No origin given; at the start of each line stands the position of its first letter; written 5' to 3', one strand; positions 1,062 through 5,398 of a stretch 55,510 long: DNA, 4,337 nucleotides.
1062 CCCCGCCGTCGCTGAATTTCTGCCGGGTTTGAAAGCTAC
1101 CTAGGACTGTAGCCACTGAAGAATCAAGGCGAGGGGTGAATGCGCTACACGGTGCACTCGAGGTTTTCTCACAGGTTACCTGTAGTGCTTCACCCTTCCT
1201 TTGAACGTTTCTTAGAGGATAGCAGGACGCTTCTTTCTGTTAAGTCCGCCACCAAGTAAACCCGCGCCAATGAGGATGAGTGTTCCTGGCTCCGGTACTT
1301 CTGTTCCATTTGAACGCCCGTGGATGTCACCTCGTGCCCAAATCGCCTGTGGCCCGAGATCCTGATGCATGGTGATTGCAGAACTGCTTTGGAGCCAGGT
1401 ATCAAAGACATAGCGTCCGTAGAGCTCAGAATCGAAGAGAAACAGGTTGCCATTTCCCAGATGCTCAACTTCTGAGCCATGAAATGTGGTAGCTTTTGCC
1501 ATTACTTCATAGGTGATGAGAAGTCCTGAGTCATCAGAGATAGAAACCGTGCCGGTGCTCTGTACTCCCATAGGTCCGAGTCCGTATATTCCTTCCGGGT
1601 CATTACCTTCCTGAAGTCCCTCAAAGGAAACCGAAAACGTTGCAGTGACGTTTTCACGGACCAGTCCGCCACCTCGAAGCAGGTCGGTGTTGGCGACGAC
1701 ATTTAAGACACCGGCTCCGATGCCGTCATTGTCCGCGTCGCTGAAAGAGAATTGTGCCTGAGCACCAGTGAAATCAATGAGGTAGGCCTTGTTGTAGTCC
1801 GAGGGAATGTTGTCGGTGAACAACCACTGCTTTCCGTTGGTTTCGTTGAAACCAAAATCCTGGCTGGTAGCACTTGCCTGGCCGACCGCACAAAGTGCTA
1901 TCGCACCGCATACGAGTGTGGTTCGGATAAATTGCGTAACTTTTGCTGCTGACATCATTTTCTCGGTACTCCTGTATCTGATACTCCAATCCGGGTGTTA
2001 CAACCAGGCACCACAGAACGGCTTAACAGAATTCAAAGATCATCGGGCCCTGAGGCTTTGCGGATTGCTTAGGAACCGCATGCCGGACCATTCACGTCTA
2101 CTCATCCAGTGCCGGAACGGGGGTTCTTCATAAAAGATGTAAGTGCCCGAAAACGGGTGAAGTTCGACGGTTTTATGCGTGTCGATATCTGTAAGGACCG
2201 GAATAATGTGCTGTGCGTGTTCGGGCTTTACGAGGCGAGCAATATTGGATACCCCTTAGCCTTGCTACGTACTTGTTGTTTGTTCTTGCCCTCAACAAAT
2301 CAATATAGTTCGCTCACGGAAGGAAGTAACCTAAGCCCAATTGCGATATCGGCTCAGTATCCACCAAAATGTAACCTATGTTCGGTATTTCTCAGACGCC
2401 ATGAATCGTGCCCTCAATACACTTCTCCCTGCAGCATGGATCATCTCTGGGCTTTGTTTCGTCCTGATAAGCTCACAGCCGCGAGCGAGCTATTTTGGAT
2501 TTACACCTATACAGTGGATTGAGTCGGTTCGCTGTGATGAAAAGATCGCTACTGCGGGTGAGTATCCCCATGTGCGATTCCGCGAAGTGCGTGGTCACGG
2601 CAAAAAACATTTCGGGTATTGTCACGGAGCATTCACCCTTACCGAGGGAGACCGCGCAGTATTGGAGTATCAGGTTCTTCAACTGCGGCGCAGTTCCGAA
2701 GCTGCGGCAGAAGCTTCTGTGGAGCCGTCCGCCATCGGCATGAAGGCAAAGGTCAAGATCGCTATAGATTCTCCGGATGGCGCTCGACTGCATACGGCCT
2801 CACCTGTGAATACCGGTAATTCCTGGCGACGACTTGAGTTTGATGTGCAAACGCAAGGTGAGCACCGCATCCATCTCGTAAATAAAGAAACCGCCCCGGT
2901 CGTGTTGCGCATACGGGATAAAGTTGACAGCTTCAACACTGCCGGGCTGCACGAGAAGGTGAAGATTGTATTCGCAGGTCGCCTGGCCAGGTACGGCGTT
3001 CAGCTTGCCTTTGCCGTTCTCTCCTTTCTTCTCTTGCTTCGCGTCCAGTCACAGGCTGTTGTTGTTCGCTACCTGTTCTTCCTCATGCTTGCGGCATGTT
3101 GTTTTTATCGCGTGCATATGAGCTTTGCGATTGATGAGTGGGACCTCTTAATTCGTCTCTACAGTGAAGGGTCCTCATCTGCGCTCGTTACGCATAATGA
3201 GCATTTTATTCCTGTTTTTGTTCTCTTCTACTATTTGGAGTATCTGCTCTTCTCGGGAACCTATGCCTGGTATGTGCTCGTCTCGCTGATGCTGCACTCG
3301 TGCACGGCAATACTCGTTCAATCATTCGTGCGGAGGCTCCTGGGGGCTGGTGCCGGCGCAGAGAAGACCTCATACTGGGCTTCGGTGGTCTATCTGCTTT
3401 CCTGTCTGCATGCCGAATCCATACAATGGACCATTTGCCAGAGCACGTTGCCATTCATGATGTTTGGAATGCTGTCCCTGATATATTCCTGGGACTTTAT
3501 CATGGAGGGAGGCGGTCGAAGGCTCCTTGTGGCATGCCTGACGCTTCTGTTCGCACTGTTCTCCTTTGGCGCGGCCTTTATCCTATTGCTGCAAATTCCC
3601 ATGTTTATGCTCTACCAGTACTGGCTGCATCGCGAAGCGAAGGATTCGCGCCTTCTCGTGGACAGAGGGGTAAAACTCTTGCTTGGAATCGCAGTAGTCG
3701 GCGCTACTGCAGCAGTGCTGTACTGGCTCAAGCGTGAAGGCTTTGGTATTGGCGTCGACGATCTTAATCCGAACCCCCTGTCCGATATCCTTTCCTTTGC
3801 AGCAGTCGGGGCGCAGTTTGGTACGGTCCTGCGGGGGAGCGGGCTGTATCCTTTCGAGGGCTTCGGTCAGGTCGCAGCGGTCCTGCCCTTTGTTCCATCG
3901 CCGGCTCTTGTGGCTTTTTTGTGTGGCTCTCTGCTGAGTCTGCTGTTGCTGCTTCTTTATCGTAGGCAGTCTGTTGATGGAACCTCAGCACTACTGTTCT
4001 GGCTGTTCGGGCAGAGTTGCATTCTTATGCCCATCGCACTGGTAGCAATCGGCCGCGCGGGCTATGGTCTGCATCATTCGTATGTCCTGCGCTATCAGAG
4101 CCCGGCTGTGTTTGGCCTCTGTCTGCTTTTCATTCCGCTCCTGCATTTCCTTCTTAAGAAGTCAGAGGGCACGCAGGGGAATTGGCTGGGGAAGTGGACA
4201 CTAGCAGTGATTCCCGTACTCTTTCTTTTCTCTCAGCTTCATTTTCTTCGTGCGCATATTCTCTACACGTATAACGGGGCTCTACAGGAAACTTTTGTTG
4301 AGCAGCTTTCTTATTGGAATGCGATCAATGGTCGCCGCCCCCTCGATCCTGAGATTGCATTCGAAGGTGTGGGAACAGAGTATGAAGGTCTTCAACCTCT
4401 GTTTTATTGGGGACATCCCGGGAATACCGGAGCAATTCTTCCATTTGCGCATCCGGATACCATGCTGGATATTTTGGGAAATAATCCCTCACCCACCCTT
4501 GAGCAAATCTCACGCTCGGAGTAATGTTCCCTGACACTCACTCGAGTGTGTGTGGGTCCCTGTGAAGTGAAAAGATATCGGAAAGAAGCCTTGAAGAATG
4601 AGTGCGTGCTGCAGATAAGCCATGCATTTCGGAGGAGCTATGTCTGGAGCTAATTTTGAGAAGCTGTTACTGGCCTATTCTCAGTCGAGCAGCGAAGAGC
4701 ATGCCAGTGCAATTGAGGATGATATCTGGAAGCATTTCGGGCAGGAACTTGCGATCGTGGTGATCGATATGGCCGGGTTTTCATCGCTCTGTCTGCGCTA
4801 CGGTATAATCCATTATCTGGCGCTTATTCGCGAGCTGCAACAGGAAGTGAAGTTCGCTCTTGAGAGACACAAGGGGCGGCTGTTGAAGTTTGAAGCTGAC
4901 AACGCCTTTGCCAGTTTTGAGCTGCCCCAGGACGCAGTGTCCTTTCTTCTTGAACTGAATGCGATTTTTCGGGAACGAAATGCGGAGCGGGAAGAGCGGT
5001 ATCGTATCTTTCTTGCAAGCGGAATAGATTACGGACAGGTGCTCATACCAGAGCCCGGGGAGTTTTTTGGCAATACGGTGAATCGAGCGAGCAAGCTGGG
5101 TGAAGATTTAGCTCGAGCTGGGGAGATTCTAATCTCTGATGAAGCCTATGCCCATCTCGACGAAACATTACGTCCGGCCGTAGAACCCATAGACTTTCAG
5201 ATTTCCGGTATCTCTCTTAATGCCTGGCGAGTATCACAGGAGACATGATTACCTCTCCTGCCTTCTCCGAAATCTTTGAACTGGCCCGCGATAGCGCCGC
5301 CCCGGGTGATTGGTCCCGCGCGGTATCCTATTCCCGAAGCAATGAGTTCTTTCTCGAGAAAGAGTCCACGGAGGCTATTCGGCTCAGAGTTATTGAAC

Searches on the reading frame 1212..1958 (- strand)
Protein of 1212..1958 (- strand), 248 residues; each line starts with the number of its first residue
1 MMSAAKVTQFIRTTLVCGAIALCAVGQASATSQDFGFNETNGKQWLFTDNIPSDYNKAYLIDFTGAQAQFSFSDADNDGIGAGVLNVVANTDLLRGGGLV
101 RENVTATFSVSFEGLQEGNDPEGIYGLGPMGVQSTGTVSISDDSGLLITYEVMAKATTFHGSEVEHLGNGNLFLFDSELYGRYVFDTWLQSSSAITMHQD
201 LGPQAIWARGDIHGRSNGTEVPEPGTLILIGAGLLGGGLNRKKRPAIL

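Call 47: search_protein_families(library=pfam, proteins=[window:1212-1958:-], max_evalue=0.001)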
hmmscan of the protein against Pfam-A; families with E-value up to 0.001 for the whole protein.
window:1212-1958:- (248 aa): 1 family
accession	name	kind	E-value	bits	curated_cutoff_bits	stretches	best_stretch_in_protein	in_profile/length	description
PF07589.16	PEP-CTERM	-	2.2e-06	27.9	20.7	1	221-242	2-24/24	PEP-CTERM motif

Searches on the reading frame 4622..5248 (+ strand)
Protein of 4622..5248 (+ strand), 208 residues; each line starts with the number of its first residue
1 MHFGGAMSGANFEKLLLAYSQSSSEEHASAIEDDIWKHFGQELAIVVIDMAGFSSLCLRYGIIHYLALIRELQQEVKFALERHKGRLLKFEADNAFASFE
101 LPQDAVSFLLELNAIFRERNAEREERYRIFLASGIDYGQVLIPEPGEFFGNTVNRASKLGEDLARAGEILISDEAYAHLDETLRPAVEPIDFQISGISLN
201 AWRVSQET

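Call 47: search_protein_families(library=pfam, proteins=[window:4622-5248:+], max_evalue=0.001)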
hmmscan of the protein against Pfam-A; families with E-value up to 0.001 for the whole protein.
window:4622-5248:+ (208 aa): 1 family
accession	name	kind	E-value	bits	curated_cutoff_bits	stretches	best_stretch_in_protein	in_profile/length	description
PF00211.25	Guanylate_cyc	-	6.1e-06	26.4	21.9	1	41-181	7-157/183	Adenylate and Guanylate cyclase catalytic domain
